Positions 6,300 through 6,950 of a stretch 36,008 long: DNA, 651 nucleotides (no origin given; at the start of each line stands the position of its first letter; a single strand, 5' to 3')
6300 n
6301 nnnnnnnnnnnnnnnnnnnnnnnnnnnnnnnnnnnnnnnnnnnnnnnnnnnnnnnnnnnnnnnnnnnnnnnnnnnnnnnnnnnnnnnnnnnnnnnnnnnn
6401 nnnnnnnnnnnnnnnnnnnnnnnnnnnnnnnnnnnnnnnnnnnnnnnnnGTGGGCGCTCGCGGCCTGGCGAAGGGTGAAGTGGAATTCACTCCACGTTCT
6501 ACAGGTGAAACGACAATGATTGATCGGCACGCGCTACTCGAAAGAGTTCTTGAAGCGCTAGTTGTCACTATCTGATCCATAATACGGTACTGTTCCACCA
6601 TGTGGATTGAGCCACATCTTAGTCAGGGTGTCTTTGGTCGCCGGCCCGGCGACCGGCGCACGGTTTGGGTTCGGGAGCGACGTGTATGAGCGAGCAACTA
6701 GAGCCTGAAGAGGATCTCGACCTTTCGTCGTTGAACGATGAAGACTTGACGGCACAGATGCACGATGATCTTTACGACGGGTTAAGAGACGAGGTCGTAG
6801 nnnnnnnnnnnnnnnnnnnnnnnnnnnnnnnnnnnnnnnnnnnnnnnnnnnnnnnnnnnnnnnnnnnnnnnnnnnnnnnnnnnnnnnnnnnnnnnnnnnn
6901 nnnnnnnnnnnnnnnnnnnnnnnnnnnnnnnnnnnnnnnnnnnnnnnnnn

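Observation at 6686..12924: Complete corrinoid-dependent methyltransferase operon built around a non-pyrrolysine MttB homologue of undetermined substrate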

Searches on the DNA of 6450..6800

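Call 74: search_rna_families(source=window, start=6450, end=6800, threshold=evalue, max_evalue=1)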
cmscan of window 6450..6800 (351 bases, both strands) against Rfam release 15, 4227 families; matches with E-value up to 1: 0.
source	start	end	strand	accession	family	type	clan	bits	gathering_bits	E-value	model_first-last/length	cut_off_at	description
